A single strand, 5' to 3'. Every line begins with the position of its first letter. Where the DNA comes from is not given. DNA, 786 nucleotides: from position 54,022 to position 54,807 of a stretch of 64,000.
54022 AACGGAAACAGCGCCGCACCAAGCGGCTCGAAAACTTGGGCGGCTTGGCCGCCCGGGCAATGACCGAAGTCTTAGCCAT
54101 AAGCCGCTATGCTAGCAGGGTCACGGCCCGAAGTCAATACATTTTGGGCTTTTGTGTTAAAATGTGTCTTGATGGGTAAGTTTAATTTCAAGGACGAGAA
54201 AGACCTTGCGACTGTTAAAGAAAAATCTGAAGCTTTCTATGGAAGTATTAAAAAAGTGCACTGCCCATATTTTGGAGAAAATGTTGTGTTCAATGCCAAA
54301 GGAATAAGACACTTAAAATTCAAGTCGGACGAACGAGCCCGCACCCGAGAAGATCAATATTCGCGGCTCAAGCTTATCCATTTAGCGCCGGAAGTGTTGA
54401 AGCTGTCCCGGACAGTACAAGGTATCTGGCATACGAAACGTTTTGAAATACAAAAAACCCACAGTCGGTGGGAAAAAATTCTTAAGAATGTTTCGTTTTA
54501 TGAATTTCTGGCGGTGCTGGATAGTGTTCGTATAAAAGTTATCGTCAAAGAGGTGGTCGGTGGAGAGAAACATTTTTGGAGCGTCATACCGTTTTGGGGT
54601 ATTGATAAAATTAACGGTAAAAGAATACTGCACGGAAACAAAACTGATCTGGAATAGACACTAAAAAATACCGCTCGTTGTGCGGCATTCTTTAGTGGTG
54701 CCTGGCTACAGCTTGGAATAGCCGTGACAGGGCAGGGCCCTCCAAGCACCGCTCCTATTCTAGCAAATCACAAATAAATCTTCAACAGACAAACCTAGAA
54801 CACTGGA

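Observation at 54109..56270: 2.2-kb insertion splitting the conserved rplE-rpsZ junction of the spc operon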

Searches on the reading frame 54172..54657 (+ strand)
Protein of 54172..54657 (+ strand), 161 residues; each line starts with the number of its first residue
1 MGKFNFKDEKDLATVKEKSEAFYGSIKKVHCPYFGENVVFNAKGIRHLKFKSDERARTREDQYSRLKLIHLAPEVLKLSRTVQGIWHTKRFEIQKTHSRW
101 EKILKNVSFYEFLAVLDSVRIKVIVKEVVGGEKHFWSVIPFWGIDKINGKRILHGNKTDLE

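Call 3: search_protein_families(library=pfam, proteins=[window:54172-54657:+], max_evalue=0.1)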
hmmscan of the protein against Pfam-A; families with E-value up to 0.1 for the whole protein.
window:54172-54657:+ (161 aa): 0 families

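Call 4: search_protein_families(library=ncbifam, proteins=[window:54172-54657:+], max_evalue=0.1)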
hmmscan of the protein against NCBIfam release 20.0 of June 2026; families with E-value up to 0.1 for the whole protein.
window:54172-54657:+ (161 aa): 0 families

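Call 6: find_homologous_proteins(query=window:54172-54657:+, max_evalue=0.001)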
Query window:54172-54657:+ (161 aa): 564 proteins with E <= 0.001 among 595 candidates; the best 120 are listed.
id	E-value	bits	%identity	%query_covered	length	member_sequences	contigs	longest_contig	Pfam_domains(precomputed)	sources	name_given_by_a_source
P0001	5.7e-103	359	100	100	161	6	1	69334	-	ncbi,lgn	ncbi:MAG: hypothetical protein AAB468_01410 [Patescibacteria group bacterium]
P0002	2.4e-81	289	79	99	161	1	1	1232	-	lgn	-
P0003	3.4e-79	282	77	97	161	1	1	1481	-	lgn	-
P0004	1.7e-78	280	75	99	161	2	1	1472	-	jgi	jgi:hypothetical protein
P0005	1.7e-78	280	75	100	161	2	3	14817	-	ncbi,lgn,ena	ncbi:MAG: hypothetical protein AAB415_03015 [Patescibacteria group bacterium]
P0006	2.6e-78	279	76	99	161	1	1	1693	-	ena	-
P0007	4.6e-78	278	76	99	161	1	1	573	-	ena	-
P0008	2.4e-77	276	73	100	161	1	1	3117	-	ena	-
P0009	7.5e-77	275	73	100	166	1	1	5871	-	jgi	jgi:hypothetical protein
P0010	9.4e-77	274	75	100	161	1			-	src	-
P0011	1.2e-76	274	75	99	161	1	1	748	-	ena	-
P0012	2.7e-76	273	73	100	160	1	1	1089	-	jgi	jgi:hypothetical protein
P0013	2.9e-76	273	76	96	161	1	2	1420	-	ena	-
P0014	3.3e-76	272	73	100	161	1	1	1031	-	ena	-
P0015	3.7e-76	272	75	100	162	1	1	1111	-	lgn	-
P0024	3.2e-74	266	75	96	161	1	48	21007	-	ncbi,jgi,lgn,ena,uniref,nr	ncbi:MAG: hypothetical protein A2544_00680 [Candidatus Zambryskibacteria bacterium RIFOXYD2_FULL_43_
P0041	7.4e-72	258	68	99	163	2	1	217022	-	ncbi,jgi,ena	-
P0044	9.8e-72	258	69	99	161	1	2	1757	PF18798.7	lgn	-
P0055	3.4e-71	256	67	99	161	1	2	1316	PF18798.7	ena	-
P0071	1.3e-70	254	67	99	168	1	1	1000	PF18798.7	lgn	-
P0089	7.0e-69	249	70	99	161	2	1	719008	-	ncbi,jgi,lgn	ncbi:MAG: hypothetical protein WC764_01415 [Candidatus Paceibacterota bacterium]|jgi:hypothetical pr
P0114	2.5e-67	244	63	100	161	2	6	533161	-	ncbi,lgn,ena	-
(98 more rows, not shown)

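Call 7: search_protein_families(library=phrogs, proteins=[window:54172-54657:+], max_evalue=0.1)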
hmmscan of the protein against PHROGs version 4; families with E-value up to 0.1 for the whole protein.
window:54172-54657:+ (161 aa): 1 family
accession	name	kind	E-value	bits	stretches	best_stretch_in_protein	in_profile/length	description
phrog_33401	-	unknown function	0.03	15.6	1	32-81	32-81/154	-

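Call 8: search_protein_families(library=padloc, proteins=[window:54172-54657:+], max_evalue=0.1)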
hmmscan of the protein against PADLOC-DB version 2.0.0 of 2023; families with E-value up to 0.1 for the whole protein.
window:54172-54657:+ (161 aa): 0 families

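Call 11: search_protein_families(library=pfam, proteins=[P0044, P0055, P0071, P0024, P0089], max_evalue=1)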
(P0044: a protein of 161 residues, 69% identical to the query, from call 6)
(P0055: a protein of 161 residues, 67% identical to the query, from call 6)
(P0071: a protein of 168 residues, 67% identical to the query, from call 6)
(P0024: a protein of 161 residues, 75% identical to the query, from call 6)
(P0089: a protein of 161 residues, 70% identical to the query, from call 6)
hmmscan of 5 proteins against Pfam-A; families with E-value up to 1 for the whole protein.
P0044 (161 aa): 1 family
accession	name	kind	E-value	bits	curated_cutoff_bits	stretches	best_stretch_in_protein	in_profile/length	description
PF18798.6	LPD3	-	2.7e-06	28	27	1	11-135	2-114/114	Large polyvalent protein-associated domain 3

P0055 (161 aa): 2 families
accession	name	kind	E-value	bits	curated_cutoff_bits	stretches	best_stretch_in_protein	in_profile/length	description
PF18798.6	LPD3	-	3.9e-06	27.5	27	1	11-135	2-114/114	Large polyvalent protein-associated domain 3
PF22724.1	NCAB1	-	0.059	13.9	27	1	8-63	24-76/140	NACHT C-terminal Alpha/Beta 1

P0071 (168 aa): 1 family
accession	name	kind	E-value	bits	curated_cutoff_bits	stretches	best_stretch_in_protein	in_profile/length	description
PF18798.6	LPD3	-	6.1e-06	26.9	27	1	18-142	2-114/114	Large polyvalent protein-associated domain 3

P0024 (161 aa): 1 family
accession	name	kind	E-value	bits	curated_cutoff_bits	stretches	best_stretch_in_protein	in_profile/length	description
PF18798.6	LPD3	-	0.00069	20.2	27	1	12-135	3-114/114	Large polyvalent protein-associated domain 3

P0089 (161 aa): 1 family
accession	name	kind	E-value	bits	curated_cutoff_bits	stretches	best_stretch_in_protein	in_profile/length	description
PF18798.6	LPD3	-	4.1e-05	24.2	27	1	11-134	2-113/114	Large polyvalent protein-associated domain 3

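Call 12: find_encoding_contigs(protein=P0089, flank=6000, max_places=3)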
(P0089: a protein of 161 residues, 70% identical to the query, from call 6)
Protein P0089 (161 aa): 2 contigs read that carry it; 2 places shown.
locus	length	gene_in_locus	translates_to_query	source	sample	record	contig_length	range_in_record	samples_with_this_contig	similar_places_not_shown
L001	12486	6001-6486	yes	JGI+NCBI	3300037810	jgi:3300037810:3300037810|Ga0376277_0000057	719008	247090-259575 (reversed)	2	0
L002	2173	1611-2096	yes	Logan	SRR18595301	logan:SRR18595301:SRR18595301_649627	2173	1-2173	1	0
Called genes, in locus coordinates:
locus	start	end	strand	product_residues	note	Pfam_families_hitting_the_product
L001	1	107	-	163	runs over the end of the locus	PF01467:CTP_transf_like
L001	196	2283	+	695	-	PF04932:Wzy_C, PF13181:TPR_8 (faint), PF23914:TPR_CcmH_CycH (weak), PF13428:TPR_14 (faint), PF07719:TPR_2 (faint), PF14559:TPR_19 (weak)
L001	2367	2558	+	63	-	PF00462:Glutaredoxin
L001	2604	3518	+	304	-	PF00890:FAD_binding_2 (faint), PF01266:DAO (faint), PF07992:Pyr_redox_2, PF13738:Pyr_redox_3, PF00070:Pyr_redox (weak)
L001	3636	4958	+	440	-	PF03721:UDPG_MGDP_dh_N, PF00984:UDPG_MGDP_dh, PF03720:UDPG_MGDP_dh_C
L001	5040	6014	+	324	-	PF01018:GTP1_OBG, PF03193:RsgA_GTPase (faint), PF01926:MMR_HSR1, PF02421:FeoB_N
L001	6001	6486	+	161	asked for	-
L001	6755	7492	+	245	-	-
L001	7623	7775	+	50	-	-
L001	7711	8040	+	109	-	-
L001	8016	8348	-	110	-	PF22296:bAvd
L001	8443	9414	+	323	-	PF00078:RVT_1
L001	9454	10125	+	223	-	PF01386:Ribosomal_L25p, PF14693:Ribosomal_TL5_C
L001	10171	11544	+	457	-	-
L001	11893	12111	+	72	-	PF10049:DUF2283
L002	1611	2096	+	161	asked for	-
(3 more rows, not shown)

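Call 13: find_encoding_contigs(protein=P0114, flank=6000, max_places=3)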
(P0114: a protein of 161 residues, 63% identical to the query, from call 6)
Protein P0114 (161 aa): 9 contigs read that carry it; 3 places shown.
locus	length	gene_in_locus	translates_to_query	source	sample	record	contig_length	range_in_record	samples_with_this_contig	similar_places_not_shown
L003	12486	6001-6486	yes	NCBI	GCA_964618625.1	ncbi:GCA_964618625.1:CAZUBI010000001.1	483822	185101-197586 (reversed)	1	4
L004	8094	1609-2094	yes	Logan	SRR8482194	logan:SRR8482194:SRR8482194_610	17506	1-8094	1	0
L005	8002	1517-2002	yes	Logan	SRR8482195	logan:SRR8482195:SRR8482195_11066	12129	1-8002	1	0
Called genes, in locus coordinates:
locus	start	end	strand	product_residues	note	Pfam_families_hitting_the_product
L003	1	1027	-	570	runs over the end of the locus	PF00403:HMA, PF02683:DsbD_TM, PF13386:DsbD_2, PF13473:Cupredoxin_1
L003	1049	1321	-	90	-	PF02583:Trns_repr_metal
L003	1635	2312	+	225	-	PF01209:Ubie_methyltran (weak), PF05401:NodS (weak), PF13489:Methyltransf_23, PF13847:Methyltransf_31, PF08241:Methyltransf_11, PF08242:Methyltransf_12, PF13649:Methyltransf_25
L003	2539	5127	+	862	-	PF00690:Cation_ATPase_N, PF00122:E1-E2_ATPase, PF00702:Hydrolase, PF13246:Cation_ATPase, PF08282:Hydrolase_3 (faint), PF00689:Cation_ATPase_C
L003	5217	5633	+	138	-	-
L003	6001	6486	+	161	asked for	-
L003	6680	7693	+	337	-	-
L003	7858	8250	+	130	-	-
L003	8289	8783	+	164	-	-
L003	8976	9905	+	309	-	-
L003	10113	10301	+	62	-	PF04014:MazE_antitoxin (weak)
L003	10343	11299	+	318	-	PF01555:N6_N4_Mtase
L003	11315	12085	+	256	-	PF22515:DUF6996, PF22518:DUF6997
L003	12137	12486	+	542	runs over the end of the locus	PF10592:AIPR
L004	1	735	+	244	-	?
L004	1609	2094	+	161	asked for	-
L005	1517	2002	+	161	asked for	-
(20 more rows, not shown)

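Call 14: find_encoding_contigs(protein=P0041, flank=6000, max_places=3)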
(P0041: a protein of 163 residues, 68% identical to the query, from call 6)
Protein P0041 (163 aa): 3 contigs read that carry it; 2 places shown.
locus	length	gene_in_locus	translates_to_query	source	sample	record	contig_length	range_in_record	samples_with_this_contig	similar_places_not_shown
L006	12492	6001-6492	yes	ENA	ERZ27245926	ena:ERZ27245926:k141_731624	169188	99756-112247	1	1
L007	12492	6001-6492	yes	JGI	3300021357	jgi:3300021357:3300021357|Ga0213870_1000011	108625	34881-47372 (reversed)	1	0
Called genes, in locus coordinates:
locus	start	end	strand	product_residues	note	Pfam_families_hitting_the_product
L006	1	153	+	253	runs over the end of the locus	PF00121:TIM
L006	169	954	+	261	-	PF14559:TPR_19 (faint)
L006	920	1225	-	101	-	-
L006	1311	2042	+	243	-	PF00293:NUDIX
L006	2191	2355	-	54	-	-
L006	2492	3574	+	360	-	PF00383:dCMP_cyt_deam_1, PF14437:MafB19-deam, PF01872:RibD_C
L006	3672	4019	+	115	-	PF18924:DUF5674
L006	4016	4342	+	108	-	-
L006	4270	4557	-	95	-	-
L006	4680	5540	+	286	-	PF02498:Bro-N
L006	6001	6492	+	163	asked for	-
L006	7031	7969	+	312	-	PF01297:ZnuA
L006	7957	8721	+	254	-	PF00005:ABC_tran, PF13304:AAA_21 (faint)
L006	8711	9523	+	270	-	PF00950:ABC-3, PF01032:FecCD (faint)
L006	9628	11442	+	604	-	PF00009:GTP_EFTU, PF01926:MMR_HSR1 (weak), PF22042:EF-G_D2, PF03144:GTP_EFTU_D2, PF14492:EFG_III (faint), PF00679:EFG_C, PF21018:BipA_C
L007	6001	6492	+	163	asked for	-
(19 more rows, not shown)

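Call 25: search_solved_structures(query=A1, max_evalue=10)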
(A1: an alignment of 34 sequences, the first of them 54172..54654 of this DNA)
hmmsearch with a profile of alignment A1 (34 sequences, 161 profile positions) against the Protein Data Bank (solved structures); distinct sequences matched with E-value up to 10: 3.
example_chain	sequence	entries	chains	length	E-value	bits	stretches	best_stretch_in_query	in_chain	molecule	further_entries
1w99_A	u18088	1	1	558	0.023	18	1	9-61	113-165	PESTICIDIAL CRYSTAL PROTEIN CRY4BA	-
4moa_A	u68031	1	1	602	0.044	17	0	9-61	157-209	Pesticidal crystal protein cry4Ba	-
4dou_A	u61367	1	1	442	0.4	13.9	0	32-76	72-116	Adiponectin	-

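Call 28: predict_structure(alignment_id=A1)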
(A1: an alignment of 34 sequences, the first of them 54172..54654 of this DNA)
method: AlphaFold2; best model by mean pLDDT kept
length: 161 residues; sequences in the alignment: 34
mean_pLDDT: 81.0   pTM: 0.76
mean pLDDT of the five models: 81.0, 80.6, 79.7, 76.6, 75.0
residues with pLDDT >= 90: 57; 70-90: 68; 50-70: 28; < 50: 8
segments of 3 or more residues with pLDDT < 50: 155-161
pLDDT, mean of each block of 10 residues (from residue 1): 72 87 91 96 68 70 87 94 92 81 92 85 91 89 59 48 33
secondary structure, 60 per line:
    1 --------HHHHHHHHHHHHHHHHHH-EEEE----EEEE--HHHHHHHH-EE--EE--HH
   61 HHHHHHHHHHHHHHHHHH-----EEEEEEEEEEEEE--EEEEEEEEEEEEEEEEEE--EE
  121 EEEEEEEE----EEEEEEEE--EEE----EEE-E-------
elements in order: H9-26 E28-31 E36-39 H42-49 H59-78 E84-96 E99-116 E119-128 E133-140 E143-145 E150-152

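Call 32: search_protein_representatives(protein=window:54172-54654:+)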
Query: 161 residues. Proteins with E-value up to 0.001 (for the whole library): 586; up to 1e-10: 197; up to 1e-30: 21. The best 150 are listed.
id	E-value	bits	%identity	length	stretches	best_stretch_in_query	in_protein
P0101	1.5e-68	245.9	66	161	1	1-156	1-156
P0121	2.4e-63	228.9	65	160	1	1-156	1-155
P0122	3.8e-44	166.5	50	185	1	10-154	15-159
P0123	2.6e-43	163.9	47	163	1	5-157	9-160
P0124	7.0e-43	162.4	55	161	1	14-156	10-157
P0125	3.4e-41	156.9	49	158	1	10-155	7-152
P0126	1.7e-40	154.7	47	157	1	14-157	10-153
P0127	3.1e-39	150.6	47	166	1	9-157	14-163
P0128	5.1e-39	149.9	46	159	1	5-156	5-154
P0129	1.2e-38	148.7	48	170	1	11-155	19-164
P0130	1.4e-38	148.5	48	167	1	3-156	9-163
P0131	5.0e-34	133.6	48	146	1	3-142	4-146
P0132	9.9e-34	132.7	56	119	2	1-92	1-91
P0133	1.6e-33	132.0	51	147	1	5-159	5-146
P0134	2.2e-33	131.6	50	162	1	14-150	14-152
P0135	4.4e-33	130.6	54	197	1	8-147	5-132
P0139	7.8e-32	126.5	40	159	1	12-153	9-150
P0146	4.8e-28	114.2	39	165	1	2-156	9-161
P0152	3.2e-27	111.5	45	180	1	4-144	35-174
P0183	5.6e-20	88.0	32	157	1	10-155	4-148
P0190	3.7e-19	85.3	31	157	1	10-158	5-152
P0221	3.6e-16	75.6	34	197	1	10-151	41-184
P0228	2.9e-15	72.7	29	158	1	10-154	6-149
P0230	3.3e-15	72.5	45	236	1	72-156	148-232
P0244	1.8e-14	70.1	29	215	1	14-154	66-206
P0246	2.3e-14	69.7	41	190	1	23-143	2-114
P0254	7.8e-14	68.0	30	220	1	16-152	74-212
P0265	2.7e-13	66.3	27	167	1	16-157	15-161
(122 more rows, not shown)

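Call 34: fold_search(model_id=the predicted structure, library=pdb)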
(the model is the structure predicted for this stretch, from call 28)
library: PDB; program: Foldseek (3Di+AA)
matches with E <= 10: 292; with E <= 0.001: 0
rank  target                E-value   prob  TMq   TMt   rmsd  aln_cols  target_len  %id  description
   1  8p0w_A                2.3e-01  0.14  0.19  0.17  22.2       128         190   11  Structure of the human Commander complex COMMD ring (released 2024-03-20)
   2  6w3d                  8.9e-01  0.05  0.17  0.19  11.6       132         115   11  Rd1NTF2_05 with long sheet (released 2020-04-15)
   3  6euv_I                8.9e-01  0.05  0.16  0.11  14.5       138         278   14  Structure of the midlink and cap-binding domains of influenza A polymerase PB2 subunit with a bound azaindole cap-bind (released 2017-12-13)
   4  6euv_C                9.4e-01  0.05  0.16  0.11  14.5       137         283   14  Structure of the midlink and cap-binding domains of influenza A polymerase PB2 subunit with a bound azaindole cap-bind (released 2017-12-13)
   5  9q6c_A                1.0e+00  0.06  0.18  0.14  21.8       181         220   10  Cryo-EM structure of octameric COMMD-like protein MBK5214510 from Flavobacteriaceae bacterium (released 2025-10-01)
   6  9l0f_G                1.1e+00  0.07  0.13  0.10  11.7        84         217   14  Structure of flexible tail tube of bacteriophage T1 (released 2025-03-12)
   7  3a76_B                1.1e+00  0.06  0.21  0.22  14.2       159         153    9  The crystal structure of LinA (released 2010-09-15)
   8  6y0c_C                1.1e+00  0.06  0.19  0.06  14.2       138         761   13  Influenza C virus polymerase in complex with human ANP32A - Subclass 2 (released 2020-11-25)
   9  9r2r_A                1.2e+00  0.04  0.17  0.19  13.7       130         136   13  De novo designed M7 protein fold (released 2025-05-14)
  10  3bb9_F                1.2e+00  0.04  0.15  0.19  12.4       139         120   12  Crystal structure of a putative ketosteroid isomerase (sfri_1973) from shewanella frigidimarina ncimb 400 at 1.80 A re (released 2007-11-20)
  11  7xme_A                1.3e+00  0.18  0.14  0.15   7.2        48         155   21  Structure of Influenza A virus polymerase basic protein 2 (PB2) with an azazindole derivative (released 2023-05-03)
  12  3e99                  1.3e+00  0.01  0.12  0.12  17.0       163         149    8  Crystal structure of the beta subunit of the benzoate 1,2-dioxygenase (benb, bmaa0186) from burkholderia mallei atcc 233 (released 2008-09-16)
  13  8xb6_G                1.5e+00  0.16  0.21  0.10   6.2        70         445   13  Portal-vertex of SH-Ab15497 in C1 symmetry (released 2024-12-11)
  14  3aza_B                1.5e+00  0.06  0.15  0.17  10.0        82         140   11  Beta-Hydroxyacyl-Acyl Carrier Protein Dehydratase (FabZ) from Plasmodium falciparum in complex with NAS91-10 (released 2012-02-29)
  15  6euv_F                1.5e+00  0.04  0.15  0.11  14.5       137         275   14  Structure of the midlink and cap-binding domains of influenza A polymerase PB2 subunit with a bound azaindole cap-bind (released 2017-12-13)
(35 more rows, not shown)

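Call 37: find_encoding_contigs(protein=P0122, flank=1500, max_places=4)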
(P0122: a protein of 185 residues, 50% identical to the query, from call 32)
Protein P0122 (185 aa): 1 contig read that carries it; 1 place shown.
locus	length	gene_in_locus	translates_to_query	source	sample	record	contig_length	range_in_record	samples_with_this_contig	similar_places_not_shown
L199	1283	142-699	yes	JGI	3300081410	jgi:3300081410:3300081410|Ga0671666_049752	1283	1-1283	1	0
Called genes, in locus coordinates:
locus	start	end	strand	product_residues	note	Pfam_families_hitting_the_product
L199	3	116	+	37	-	?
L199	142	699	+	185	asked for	-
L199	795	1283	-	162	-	?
